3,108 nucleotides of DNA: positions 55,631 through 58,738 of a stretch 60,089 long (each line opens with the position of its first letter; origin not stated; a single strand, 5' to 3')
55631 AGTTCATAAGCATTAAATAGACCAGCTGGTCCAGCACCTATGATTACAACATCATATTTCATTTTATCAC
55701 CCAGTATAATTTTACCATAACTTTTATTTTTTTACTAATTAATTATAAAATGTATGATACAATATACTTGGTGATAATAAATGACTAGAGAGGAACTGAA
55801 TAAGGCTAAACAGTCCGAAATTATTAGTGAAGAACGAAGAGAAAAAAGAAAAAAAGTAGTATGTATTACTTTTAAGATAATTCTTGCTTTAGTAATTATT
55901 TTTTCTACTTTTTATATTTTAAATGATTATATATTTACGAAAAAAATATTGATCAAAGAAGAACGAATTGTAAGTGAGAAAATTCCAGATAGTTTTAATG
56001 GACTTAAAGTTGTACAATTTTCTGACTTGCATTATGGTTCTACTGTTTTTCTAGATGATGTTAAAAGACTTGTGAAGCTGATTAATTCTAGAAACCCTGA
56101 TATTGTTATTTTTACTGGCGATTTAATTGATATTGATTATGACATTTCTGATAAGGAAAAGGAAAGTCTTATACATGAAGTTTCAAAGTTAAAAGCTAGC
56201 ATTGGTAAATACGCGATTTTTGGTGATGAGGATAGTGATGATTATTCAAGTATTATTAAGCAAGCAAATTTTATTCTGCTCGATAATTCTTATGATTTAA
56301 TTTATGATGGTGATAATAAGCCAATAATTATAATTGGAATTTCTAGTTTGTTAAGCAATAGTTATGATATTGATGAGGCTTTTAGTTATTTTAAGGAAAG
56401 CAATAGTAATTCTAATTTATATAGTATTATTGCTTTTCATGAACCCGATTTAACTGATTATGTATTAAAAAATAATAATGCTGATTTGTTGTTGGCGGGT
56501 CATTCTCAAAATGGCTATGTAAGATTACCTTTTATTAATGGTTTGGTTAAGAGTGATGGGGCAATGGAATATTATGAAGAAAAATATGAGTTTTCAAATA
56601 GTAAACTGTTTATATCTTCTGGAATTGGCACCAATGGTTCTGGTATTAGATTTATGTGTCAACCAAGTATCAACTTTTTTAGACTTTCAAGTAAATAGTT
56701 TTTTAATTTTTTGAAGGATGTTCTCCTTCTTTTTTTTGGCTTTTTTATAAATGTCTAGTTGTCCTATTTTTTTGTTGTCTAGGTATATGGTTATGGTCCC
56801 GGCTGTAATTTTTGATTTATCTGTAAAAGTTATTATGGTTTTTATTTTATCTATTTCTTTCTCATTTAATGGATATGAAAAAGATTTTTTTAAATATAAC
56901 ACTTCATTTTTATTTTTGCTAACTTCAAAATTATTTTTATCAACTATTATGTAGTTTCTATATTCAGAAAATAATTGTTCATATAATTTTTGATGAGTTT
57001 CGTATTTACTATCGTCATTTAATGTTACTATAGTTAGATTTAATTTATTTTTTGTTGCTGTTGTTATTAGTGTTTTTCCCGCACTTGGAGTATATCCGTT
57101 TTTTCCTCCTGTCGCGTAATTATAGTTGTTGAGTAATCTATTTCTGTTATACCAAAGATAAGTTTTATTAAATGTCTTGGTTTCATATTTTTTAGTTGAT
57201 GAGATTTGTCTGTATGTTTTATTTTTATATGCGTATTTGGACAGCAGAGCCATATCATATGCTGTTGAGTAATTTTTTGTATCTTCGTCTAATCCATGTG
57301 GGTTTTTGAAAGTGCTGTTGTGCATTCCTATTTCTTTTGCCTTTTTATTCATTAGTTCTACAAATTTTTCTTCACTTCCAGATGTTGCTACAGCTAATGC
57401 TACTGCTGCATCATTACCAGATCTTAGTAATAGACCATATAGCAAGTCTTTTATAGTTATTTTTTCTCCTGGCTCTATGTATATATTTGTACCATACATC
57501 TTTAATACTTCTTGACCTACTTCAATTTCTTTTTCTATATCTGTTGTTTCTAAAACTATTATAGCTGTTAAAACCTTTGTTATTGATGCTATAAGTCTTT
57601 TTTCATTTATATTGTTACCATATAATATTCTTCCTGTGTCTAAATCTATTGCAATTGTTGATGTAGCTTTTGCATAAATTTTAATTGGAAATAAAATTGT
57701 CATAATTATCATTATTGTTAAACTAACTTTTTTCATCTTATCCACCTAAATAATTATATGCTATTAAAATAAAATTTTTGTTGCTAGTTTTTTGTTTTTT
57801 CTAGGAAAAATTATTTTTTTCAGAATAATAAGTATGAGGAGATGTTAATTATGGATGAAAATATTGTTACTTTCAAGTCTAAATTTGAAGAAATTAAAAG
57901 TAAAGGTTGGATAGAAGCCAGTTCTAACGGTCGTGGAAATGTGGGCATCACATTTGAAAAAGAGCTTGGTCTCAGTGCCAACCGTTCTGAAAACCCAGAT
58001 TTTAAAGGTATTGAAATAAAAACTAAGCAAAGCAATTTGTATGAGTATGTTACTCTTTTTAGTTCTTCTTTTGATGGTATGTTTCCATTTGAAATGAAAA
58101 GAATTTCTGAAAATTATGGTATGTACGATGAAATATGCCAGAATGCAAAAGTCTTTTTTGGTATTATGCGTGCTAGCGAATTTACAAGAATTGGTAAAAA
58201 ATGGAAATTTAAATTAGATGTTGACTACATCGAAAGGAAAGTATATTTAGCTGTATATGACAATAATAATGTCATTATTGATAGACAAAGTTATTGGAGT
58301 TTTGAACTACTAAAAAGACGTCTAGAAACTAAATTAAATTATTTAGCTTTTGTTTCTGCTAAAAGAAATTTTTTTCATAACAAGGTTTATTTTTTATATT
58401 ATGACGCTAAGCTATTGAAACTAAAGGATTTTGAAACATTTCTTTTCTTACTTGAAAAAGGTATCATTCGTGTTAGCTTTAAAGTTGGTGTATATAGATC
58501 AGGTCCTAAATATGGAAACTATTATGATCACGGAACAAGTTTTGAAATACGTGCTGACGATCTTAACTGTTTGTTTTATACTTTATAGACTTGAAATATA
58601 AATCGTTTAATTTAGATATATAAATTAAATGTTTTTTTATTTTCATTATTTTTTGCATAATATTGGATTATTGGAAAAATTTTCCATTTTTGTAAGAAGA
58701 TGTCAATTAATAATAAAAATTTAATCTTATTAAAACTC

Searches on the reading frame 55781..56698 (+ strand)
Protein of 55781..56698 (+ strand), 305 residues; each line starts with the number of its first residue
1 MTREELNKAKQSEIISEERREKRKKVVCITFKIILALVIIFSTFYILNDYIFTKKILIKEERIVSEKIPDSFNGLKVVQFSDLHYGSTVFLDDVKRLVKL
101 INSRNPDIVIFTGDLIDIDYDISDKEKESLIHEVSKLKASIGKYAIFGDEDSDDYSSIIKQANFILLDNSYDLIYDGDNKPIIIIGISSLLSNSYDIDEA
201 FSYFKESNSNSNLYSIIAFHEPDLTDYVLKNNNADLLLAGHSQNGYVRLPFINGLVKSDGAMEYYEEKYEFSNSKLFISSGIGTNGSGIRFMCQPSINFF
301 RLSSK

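Call 79: search_protein_families(library=pfam, proteins=[window:55781-56698:+], max_evalue=0.01)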
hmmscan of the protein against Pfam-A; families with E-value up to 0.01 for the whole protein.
window:55781-56698:+ (305 aa): 2 families
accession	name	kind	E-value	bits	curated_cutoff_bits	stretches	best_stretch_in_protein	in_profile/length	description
PF00149.33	Metallophos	-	1.2e-10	42.6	21.5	1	75-242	1-188/191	Calcineurin-like phosphoesterase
PF14582.11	Metallophos_3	-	0.0019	18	28.2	0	91-117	18-44/259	Metallophosphoesterase, calcineurin superfamily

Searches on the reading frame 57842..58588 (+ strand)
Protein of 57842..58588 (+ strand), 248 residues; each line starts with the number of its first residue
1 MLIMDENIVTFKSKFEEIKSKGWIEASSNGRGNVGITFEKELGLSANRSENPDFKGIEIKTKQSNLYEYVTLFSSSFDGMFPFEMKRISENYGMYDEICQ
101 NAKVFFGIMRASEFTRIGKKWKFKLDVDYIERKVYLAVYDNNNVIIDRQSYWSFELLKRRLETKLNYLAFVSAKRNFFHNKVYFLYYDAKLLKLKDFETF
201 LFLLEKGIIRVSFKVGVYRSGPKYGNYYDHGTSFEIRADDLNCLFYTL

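Call 20: search_protein_families(library=pfam, proteins=[window:57842-58588:+])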
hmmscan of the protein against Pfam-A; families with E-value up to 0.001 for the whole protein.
window:57842-58588:+ (248 aa): 1 family
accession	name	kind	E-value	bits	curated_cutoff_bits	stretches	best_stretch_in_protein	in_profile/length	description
PF15515.12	MvaI_BcnI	-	1.5e-40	140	25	1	13-245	2-227/227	MvaI/BcnI restriction endonuclease family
